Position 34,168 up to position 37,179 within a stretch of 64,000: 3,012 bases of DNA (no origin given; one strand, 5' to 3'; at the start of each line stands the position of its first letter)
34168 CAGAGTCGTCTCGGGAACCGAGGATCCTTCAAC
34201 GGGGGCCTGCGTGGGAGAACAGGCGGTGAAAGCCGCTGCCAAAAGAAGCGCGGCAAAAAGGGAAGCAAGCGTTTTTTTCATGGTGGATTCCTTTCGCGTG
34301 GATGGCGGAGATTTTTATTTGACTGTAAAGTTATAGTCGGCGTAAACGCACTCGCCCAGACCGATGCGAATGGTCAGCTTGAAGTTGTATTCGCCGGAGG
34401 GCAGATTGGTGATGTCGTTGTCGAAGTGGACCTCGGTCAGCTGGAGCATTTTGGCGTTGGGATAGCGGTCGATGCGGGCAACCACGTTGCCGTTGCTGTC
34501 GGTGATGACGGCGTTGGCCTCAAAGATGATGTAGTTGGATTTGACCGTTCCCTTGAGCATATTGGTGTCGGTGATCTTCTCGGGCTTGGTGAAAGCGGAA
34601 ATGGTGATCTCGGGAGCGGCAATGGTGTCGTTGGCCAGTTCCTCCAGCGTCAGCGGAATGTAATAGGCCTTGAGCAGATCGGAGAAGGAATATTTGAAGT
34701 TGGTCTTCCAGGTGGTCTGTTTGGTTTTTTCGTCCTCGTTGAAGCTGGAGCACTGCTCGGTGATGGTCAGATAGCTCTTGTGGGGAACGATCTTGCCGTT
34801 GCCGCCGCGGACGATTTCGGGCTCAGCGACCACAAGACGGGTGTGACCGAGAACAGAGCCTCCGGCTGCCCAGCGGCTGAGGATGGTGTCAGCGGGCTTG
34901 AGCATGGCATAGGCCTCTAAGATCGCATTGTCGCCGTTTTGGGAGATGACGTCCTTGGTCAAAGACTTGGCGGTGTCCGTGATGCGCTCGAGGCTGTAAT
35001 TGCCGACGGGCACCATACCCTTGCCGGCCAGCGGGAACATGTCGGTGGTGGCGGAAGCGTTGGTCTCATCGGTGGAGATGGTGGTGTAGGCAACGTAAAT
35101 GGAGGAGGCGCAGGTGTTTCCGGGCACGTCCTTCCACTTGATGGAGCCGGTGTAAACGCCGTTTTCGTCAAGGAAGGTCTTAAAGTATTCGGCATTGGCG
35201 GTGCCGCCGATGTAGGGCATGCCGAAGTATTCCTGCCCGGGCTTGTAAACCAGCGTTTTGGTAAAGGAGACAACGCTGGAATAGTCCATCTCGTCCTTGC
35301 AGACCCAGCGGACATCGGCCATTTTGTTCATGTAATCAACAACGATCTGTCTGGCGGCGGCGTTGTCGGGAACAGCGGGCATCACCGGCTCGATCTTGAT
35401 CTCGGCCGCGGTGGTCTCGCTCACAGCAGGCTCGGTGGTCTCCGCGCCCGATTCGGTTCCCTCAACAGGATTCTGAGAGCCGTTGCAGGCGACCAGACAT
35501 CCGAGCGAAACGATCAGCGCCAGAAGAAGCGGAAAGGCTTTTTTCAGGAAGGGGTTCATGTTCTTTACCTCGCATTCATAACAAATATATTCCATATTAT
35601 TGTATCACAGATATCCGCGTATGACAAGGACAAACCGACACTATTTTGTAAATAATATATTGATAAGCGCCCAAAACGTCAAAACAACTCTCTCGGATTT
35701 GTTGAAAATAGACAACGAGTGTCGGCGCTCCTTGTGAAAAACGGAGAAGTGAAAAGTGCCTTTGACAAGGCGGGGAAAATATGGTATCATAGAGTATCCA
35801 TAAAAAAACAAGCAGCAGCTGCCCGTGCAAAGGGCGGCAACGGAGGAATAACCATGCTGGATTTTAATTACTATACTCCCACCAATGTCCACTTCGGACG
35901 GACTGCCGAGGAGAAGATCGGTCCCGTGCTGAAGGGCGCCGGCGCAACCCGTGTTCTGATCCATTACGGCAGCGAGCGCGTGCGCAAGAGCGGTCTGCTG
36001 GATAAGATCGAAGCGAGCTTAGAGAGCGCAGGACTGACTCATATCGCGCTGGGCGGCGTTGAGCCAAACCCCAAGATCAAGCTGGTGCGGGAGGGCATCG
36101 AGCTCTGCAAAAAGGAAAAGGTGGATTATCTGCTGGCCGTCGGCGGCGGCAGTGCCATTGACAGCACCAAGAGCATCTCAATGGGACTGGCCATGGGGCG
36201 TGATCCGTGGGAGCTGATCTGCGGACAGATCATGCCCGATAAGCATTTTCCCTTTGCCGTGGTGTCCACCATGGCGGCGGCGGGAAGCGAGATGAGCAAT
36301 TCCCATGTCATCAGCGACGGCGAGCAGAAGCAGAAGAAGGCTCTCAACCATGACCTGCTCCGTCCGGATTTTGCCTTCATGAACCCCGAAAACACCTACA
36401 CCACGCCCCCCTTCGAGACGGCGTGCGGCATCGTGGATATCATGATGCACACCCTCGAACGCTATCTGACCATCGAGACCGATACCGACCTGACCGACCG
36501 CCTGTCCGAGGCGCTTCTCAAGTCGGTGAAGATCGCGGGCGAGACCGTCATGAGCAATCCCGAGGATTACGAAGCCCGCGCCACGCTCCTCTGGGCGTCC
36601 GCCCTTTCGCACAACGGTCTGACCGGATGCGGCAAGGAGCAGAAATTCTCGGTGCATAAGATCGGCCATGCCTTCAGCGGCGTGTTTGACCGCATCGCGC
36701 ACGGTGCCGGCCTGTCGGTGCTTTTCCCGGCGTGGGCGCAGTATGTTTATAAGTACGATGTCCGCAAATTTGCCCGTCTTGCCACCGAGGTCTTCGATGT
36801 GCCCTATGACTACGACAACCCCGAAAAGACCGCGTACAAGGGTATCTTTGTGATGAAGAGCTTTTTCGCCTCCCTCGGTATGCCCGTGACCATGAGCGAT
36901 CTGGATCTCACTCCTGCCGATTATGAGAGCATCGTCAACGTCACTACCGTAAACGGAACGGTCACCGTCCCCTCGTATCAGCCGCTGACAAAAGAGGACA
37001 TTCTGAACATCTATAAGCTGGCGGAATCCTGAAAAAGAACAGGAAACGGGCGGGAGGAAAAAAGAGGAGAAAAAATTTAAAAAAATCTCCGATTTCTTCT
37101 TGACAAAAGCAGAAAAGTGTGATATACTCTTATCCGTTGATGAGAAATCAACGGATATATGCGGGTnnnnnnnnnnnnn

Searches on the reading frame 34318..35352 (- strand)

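Call 83: search_protein_families(library=pfam, proteins=[window:34318-35352:-], max_evalue=0.5)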
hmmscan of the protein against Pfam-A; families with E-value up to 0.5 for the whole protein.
window:34318-35352:- (345 aa): 2 families
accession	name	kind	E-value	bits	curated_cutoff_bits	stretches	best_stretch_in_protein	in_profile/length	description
PF13860.13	FlgD_ig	-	0.0031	17.9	27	1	278-327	24-74/79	FlgD Ig-like domain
PF25606.1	SH3b_P2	-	0.03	15.1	27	1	183-235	23-73/95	SH3b_P2 domain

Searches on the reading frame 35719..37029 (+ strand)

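Call 46: search_protein_families(library=pfam, proteins=[window:35719-37029:+], max_evalue=0.001)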
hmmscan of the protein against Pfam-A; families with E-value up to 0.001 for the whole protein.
window:35719-37029:+ (437 aa): 3 families
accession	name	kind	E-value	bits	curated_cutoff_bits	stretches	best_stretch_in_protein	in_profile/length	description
PF00465.25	Fe-ADH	-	1.6e-39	135.7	31.3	1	54-223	1-168/168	Iron-containing alcohol dehydrogenase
PF25137.1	ADH_Fe_C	-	1.1e-26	94.2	27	1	234-433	1-191/194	Fe-containing alcohol dehydrogenase family, C-terminal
PF13685.12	Fe-ADH_2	-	2.6e-08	34.4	28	1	60-156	3-96/149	Iron-containing alcohol dehydrogenase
